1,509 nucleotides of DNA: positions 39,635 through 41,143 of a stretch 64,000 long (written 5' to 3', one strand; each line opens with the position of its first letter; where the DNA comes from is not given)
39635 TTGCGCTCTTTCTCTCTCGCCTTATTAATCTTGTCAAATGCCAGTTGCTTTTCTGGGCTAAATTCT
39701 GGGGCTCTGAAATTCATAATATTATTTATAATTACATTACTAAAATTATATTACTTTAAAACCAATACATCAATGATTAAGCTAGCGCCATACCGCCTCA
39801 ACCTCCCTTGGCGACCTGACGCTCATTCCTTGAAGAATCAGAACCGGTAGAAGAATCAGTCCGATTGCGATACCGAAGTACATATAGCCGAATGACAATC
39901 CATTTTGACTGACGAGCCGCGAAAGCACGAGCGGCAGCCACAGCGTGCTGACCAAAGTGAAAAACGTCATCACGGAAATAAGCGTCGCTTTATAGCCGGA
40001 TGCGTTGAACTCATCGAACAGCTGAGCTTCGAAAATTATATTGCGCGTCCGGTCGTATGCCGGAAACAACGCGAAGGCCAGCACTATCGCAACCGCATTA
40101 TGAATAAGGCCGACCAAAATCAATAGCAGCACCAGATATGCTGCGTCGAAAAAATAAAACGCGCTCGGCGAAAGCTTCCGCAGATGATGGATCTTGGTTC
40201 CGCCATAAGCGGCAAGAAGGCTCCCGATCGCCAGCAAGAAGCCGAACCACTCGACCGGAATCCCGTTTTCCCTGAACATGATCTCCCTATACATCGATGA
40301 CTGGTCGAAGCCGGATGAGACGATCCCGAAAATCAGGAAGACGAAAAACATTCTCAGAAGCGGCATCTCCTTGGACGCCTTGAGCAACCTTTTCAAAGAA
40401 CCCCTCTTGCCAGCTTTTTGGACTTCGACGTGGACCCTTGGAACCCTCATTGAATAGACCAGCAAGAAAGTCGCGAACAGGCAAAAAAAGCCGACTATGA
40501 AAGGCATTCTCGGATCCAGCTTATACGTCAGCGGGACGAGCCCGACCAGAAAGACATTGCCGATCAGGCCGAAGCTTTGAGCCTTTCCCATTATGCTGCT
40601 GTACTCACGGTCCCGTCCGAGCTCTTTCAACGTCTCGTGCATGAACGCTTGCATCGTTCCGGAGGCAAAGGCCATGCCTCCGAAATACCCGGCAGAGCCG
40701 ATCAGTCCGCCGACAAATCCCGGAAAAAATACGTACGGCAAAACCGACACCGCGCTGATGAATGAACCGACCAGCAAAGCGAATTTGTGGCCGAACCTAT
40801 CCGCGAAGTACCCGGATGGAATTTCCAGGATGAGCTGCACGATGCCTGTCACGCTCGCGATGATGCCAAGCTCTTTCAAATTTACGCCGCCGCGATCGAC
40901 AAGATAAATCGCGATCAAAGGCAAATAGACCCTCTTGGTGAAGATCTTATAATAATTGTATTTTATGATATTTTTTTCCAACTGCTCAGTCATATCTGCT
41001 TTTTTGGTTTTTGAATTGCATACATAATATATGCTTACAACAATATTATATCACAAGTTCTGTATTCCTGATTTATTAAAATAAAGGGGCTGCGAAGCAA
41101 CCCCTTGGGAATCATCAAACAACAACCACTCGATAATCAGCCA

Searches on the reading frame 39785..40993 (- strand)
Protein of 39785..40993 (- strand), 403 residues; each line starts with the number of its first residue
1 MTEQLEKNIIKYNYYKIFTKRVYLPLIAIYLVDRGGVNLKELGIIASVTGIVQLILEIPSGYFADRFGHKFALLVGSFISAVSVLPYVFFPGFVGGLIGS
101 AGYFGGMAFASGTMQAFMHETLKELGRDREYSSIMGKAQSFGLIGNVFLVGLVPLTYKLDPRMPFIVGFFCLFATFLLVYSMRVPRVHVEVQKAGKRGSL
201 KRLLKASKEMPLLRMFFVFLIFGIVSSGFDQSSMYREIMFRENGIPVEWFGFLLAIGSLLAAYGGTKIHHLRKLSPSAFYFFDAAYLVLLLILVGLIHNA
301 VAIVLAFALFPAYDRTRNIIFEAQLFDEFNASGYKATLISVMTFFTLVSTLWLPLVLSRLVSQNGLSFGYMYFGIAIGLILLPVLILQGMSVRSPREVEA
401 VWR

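Call 64: search_protein_families(library=pfam, proteins=[window:39785-40993:-], max_evalue=0.00001)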
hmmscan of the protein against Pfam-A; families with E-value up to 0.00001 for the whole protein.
window:39785-40993:- (403 aa): 1 family
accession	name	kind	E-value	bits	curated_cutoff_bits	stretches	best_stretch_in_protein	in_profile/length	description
PF07690.21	MFS_1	-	6e-14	52.2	33.4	1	20-380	12-344/347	Major Facilitator Superfamily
